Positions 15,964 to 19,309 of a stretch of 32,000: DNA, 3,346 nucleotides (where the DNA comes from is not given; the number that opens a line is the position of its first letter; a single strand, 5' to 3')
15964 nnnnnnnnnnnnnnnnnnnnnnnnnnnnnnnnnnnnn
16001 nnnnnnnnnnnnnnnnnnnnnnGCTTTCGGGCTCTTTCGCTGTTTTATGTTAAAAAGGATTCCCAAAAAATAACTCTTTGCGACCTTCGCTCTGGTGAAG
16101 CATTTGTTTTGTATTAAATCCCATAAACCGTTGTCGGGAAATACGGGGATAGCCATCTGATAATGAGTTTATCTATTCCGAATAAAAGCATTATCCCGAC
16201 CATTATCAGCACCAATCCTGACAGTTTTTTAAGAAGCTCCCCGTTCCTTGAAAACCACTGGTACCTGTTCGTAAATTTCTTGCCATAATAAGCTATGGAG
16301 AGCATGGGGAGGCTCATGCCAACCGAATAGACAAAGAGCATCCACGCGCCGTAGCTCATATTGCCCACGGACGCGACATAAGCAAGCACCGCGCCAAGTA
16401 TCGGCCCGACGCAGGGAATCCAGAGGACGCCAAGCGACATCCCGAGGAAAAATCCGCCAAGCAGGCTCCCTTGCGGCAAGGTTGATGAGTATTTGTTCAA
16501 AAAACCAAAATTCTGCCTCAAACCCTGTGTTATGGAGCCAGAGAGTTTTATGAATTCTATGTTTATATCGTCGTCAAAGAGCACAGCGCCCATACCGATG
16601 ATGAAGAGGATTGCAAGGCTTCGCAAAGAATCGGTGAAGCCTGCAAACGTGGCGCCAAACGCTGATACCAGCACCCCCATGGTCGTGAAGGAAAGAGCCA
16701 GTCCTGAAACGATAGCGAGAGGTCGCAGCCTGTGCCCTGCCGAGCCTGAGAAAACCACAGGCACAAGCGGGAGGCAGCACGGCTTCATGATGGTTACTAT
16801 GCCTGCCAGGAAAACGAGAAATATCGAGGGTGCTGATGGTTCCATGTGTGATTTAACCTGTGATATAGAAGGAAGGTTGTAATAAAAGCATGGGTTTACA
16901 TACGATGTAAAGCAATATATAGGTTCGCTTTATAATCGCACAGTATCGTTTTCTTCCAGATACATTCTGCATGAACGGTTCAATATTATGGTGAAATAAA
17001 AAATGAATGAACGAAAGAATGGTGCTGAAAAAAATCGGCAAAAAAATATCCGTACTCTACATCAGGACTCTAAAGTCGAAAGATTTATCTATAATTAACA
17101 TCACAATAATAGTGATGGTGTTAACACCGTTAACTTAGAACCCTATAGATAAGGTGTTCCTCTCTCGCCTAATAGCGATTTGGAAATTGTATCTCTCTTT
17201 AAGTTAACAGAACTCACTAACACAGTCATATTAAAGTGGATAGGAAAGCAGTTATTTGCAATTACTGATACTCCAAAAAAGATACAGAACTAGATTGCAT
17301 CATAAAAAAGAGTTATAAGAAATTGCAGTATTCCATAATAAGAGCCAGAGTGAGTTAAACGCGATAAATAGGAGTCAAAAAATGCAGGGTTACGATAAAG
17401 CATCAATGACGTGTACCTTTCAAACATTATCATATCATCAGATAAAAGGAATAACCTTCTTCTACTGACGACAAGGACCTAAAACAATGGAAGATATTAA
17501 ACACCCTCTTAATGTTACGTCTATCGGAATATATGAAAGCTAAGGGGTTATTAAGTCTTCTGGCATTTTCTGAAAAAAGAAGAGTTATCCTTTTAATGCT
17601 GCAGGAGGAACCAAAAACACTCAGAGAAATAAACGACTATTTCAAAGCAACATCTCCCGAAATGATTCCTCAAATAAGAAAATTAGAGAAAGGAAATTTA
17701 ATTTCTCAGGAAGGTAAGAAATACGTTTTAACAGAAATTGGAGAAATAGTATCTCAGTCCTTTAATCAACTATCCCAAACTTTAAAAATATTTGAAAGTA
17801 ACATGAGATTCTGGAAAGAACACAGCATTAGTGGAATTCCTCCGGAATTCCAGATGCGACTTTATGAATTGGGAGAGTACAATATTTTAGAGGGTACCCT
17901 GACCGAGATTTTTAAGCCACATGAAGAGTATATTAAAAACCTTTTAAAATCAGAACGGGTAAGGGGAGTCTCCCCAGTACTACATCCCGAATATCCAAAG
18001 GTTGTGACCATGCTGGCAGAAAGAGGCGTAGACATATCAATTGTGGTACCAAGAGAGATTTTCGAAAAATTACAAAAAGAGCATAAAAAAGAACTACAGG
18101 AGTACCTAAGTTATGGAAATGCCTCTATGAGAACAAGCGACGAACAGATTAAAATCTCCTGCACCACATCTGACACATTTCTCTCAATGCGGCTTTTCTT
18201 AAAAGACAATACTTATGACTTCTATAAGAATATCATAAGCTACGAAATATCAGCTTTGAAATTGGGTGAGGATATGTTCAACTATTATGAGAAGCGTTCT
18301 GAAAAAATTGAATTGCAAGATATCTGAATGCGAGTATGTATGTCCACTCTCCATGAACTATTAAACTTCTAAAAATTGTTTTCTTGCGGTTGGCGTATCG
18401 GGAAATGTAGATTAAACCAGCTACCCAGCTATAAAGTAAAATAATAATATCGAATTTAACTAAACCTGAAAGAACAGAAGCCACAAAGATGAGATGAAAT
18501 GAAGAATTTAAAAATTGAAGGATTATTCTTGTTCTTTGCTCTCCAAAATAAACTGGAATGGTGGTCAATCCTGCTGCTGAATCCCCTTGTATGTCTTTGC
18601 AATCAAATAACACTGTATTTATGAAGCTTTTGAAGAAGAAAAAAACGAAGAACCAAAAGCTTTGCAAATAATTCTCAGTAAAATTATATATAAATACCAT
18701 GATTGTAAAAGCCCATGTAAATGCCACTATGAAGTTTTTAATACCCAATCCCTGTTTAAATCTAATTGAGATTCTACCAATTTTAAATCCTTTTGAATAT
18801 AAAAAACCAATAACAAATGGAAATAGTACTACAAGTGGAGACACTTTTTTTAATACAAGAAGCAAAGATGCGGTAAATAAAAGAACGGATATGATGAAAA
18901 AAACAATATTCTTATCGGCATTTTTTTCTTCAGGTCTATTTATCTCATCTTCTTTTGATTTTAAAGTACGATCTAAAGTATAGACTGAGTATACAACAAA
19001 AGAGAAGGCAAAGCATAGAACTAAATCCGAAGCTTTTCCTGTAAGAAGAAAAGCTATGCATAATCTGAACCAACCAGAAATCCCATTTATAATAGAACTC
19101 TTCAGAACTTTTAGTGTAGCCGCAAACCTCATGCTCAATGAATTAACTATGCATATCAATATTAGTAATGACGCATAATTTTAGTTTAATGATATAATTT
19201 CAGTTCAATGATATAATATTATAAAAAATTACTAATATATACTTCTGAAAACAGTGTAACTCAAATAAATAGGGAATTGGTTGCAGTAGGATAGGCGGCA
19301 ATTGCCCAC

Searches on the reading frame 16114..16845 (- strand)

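Call 7: search_protein_families(library=pfam, proteins=[window:16114-16845:-], max_evalue=0.001)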
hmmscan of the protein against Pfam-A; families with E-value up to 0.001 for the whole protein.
window:16114-16845:- (243 aa): 2 families
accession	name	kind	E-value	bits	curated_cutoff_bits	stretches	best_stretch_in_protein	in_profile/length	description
PF02683.22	DsbD_TM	-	7e-18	65.2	27.1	1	8-221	5-215/219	Cytochrome C biogenesis protein transmembrane domain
PF13386.12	DsbD_2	-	3.4e-12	47.1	24.9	1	11-219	2-199/199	Cytochrome C biogenesis protein transmembrane region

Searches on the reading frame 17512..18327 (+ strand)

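Call 7: search_protein_families(library=pfam, proteins=[window:17512-18327:+], max_evalue=0.001)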
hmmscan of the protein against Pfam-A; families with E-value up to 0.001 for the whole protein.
window:17512-18327:+ (271 aa): 2 families
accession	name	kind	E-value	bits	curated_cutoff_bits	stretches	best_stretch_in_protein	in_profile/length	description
PF08350.17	FilR1_middle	-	5.8e-34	117.3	27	1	133-261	1-127/128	Methanogenesis regulatory protein FilR1, middle domain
PF25213.1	HVO_A0261_N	-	4.1e-08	33.4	35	1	16-91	6-81/86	HVO_A0261 N-terminal domain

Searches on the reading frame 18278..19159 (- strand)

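Call 7: search_protein_families(library=pfam, proteins=[window:18278-19159:-], max_evalue=0.001)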
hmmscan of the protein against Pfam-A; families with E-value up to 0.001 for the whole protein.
window:18278-19159:- (293 aa): 1 family
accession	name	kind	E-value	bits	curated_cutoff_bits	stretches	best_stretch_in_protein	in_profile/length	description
PF01040.23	UbiA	-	2.1e-14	53.9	34.2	1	49-252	26-225/250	UbiA prenyltransferase family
